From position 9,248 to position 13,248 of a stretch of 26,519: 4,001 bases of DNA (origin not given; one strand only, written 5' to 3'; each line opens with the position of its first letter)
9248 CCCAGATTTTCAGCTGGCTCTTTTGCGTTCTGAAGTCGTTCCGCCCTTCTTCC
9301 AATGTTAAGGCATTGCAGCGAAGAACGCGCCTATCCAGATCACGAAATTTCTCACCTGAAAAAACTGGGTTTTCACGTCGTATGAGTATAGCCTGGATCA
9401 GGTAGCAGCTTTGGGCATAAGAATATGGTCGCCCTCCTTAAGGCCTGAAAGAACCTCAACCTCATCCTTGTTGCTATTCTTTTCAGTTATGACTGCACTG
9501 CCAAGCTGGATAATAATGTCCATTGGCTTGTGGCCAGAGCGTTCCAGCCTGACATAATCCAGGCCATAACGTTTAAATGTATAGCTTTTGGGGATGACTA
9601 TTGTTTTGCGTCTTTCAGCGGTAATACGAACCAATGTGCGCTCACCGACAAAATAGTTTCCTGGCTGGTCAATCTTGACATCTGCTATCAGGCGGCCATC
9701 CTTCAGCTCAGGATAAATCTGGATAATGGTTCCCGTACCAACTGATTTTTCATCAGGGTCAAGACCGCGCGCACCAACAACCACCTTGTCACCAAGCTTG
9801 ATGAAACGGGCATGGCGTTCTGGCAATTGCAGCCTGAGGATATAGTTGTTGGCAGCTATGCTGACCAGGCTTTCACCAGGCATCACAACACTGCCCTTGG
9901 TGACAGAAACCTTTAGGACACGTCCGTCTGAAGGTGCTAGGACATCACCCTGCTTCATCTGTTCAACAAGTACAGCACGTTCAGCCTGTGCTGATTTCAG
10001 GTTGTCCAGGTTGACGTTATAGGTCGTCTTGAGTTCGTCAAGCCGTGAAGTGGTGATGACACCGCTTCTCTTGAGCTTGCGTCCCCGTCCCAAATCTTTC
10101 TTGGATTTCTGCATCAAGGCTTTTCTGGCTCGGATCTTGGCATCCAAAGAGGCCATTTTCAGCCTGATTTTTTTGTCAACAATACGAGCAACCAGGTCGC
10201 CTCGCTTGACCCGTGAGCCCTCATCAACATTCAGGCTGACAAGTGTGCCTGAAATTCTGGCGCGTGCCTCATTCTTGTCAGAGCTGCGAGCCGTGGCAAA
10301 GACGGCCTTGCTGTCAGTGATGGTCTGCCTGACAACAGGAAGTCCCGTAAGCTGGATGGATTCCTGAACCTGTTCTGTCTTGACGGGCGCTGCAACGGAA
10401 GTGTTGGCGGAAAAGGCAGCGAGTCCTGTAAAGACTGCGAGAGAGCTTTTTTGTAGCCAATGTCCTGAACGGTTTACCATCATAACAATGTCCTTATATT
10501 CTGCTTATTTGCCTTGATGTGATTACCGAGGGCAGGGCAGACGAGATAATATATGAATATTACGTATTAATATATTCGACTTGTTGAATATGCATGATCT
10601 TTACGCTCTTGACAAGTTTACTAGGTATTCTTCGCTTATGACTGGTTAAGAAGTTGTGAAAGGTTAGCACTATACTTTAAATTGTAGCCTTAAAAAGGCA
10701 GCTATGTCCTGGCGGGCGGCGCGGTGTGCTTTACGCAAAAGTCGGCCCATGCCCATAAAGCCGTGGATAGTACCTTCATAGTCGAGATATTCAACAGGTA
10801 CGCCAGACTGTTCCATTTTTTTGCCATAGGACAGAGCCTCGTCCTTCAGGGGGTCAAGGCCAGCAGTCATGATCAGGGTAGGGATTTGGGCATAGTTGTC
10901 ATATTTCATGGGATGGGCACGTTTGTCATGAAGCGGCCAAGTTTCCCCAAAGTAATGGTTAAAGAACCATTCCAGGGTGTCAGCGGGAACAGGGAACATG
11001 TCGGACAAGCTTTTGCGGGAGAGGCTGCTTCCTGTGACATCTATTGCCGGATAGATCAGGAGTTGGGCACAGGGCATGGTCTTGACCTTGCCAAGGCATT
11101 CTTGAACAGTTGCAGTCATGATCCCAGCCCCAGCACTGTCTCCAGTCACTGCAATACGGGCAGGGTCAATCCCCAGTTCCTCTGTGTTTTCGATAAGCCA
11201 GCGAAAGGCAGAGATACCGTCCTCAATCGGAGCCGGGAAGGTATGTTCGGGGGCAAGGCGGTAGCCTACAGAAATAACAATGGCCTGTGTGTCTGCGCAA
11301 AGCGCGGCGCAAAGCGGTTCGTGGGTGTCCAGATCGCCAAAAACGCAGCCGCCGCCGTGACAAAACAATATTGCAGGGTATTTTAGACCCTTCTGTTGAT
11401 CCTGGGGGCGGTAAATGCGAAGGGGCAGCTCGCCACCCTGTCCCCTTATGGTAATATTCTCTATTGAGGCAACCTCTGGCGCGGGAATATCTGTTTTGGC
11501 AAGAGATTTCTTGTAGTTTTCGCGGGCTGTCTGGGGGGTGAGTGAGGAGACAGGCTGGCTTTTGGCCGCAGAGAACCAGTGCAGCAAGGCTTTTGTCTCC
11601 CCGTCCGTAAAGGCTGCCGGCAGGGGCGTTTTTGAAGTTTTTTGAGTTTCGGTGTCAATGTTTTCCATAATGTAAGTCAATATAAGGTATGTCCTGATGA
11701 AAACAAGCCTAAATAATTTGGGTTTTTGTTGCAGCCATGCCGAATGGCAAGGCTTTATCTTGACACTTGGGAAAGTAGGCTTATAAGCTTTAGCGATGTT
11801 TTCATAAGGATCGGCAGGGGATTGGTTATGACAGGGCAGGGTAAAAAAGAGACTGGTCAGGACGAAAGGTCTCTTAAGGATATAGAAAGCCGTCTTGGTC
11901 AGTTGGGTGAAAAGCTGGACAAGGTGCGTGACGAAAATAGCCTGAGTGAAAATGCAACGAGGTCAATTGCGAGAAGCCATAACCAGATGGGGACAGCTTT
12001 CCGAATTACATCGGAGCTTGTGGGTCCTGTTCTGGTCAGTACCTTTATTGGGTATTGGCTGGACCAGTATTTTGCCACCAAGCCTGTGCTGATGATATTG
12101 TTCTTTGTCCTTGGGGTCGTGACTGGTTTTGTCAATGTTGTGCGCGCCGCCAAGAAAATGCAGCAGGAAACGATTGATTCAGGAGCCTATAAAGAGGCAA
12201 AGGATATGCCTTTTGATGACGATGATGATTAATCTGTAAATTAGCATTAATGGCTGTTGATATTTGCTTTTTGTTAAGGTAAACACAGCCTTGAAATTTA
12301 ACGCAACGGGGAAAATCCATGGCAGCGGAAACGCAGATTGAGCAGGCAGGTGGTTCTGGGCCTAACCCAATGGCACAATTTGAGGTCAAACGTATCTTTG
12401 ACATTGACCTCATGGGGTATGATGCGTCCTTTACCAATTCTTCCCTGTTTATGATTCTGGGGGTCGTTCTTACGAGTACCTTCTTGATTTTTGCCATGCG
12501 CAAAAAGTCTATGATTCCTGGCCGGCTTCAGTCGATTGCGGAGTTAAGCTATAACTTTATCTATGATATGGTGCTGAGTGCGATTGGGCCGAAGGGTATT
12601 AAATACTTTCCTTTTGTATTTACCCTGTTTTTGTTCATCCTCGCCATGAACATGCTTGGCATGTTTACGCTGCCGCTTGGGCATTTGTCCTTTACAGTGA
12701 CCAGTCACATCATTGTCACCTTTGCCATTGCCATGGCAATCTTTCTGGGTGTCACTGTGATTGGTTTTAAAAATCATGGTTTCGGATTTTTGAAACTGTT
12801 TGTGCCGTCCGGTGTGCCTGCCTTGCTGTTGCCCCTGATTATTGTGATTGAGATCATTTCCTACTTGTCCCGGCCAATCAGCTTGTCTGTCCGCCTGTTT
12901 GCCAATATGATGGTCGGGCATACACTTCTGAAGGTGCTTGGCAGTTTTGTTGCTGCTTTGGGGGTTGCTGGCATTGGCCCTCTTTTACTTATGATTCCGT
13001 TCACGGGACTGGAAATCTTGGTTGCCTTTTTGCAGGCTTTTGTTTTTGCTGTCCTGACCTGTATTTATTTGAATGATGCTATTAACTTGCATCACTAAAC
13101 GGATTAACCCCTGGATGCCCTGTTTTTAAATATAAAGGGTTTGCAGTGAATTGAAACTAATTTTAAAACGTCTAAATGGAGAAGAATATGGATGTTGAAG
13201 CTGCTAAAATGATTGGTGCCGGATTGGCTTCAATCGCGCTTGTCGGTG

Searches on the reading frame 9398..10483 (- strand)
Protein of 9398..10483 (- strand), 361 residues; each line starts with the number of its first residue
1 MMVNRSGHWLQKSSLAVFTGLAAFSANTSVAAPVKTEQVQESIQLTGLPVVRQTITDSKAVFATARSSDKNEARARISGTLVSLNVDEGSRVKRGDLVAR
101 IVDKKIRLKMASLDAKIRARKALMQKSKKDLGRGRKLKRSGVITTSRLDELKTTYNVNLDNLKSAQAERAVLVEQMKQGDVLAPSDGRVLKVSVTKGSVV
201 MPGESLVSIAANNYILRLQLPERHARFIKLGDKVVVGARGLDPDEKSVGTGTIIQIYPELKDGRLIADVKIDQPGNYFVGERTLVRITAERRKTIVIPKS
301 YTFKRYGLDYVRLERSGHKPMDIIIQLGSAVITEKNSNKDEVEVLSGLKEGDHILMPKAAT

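Call 10: search_protein_families(library=pfam, proteins=[window:9398-10483:-], max_evalue=0.001)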
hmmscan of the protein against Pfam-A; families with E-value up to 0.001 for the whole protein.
window:9398-10483:- (361 aa): 4 families
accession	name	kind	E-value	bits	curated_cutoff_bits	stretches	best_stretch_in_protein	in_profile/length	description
PF13437.12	HlyD_3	-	5.8e-16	59.6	22.2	1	181-274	2-96/106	HlyD family secretion protein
PF16576.10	HlyD_D23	-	6.5e-13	48.9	30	1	177-262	107-190/214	Barrel-sandwich domain of CusB or HlyD membrane-fusion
PF13533.13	Biotin_lipoyl_2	-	1.9e-09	37.6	29.8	1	75-101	5-31/32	Biotin-lipoyl like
PF00364.28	Biotin_lipoyl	-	3.4e-06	27.2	22.1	0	171-209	34-73/73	Biotin-requiring enzyme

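Call 34: search_protein_families(library=ncbifam, proteins=[window:9398-10483:-], max_evalue=0.01)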
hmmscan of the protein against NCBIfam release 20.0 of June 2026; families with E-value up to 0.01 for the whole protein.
window:9398-10483:- (361 aa): 28 families (the best 25 are shown)
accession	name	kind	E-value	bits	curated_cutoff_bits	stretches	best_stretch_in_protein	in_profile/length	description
TIGR01730.1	RND_mfp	subfamily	5.6e-36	124.1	94.9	1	50-355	6-306/322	efflux RND transporter periplasmic adaptor subunit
NF045904.1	RND-peri-MexE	equivalog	2.5e-16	59.6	714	1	34-207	27-200/390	multidrug efflux RND transporter periplasmic adaptor subunit MexE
TIGR00999.1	8a0102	subfamily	2.3e-15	56.5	319.3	1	89-354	1-262/271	CzcB/NccB family metal efflux transporter periplasmic adaptor subunit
NF008589.1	PRK11556.1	equivalog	2.6e-13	49.6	391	1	59-210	73-226/392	MdtA/MuxA family multidrug efflux RND transporter periplasmic adaptor subunit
TIGR00998.1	8a0101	subfamily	4.1e-11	42.4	390.8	2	55-118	30-90/334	EmrA/EmrK family multidrug efflux transporter periplasmic adaptor subunit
NF007785.0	PRK10476.1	equivalog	8e-10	38.1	376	2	162-236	192-267/347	multidrug transporter subunit MdtN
TIGR03794.1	NHLM_micro_HlyD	equivalog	8.8e-10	38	156.2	2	162-213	236-288/421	NHLP bacteriocin system secretion protein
NF007850.1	PRK10559.1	equivalog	1.5e-09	37.5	400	1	76-236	46-206/303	p-hydroxybenzoic acid efflux pump subunit AaeA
TIGR01843.1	type_I_hlyD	subfamily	2.8e-09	36.5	208.65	1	112-238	206-333/422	HlyD family type I secretion periplasmic adaptor subunit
NF002939.0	PRK03598.1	equivalog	2.4e-08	33.5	393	1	76-129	50-103/332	secretion protein HlyD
NF004547.1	PRK05889.1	equivalog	7.7e-07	29.2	75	0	166-207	26-68/71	biotin/lipoyl-binding carrier protein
NF009554.0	PRK12999.1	equivalog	1.2e-06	26.7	965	1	146-211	1046-1110/1147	pyruvate carboxylase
NF033138.2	RND-peri-MexC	equivalog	1.4e-06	27.7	625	1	71-205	64-198/375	MexC family multidrug efflux RND transporter periplasmic adaptor subunit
NF000272.2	OqxA_adapt_sub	exception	2.7e-06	26.6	835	1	51-206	48-203/391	multidrug efflux RND transporter periplasmic adaptor subunit OqxA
NF005457.0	PRK07051.1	equivalog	5.2e-06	26.6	87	0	172-210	40-79/80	acetyl-CoA carboxylase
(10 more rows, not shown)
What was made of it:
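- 9398..10483 (-): RND periplasmic adaptor (MFP), upstream partner of the RND gene. TIGR01730 at 124 bits against a cut-off of 94.9 (call 34).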

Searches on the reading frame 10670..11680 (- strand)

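Call 10: search_protein_families(library=pfam, proteins=[window:10670-11680:-], max_evalue=0.001)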
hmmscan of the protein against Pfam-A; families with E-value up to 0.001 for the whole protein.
window:10670-11680:- (336 aa): 4 families
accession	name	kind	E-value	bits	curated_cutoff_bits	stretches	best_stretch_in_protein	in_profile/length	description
PF07859.19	Abhydrolase_3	-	5.8e-60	203.1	25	1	104-309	1-209/210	alpha/beta hydrolase fold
PF20434.5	BD-FAE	-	1.3e-18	67.7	26.8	1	88-189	2-106/215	BD-FAE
PF00135.34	COesterase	-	1.2e-10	41.4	27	1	85-191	86-200/515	Carboxylesterase family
PF00326.27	Peptidase_S9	-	7.3e-05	22.8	22.6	1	152-310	45-191/213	Prolyl oligopeptidase family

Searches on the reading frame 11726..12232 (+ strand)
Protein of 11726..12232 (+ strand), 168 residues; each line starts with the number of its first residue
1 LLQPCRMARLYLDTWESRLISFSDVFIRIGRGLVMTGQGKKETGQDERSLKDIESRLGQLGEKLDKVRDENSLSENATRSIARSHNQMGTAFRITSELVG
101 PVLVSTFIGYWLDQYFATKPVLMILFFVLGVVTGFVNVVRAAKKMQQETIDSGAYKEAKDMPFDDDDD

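Call 10: search_protein_families(library=pfam, proteins=[window:11726-12232:+], max_evalue=0.001)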
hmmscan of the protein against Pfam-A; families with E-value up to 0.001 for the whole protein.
window:11726-12232:+ (168 aa): 1 family
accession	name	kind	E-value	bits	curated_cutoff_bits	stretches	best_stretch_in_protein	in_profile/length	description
PF09527.15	ATPase_gene1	-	8.9e-18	64.5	26.6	1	88-140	1-53/54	Putative F0F1-ATPase subunit Ca2+/Mg2+ transporter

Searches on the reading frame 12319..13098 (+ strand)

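Call 10: search_protein_families(library=pfam, proteins=[window:12319-13098:+], max_evalue=0.001)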
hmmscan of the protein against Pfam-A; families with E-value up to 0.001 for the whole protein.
window:12319-13098:+ (259 aa): 1 family
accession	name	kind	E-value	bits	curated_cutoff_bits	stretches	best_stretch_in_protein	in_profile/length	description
PF00119.25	ATP-synt_A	-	5.3e-60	203.4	33.9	1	43-252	2-217/217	ATP synthase A chain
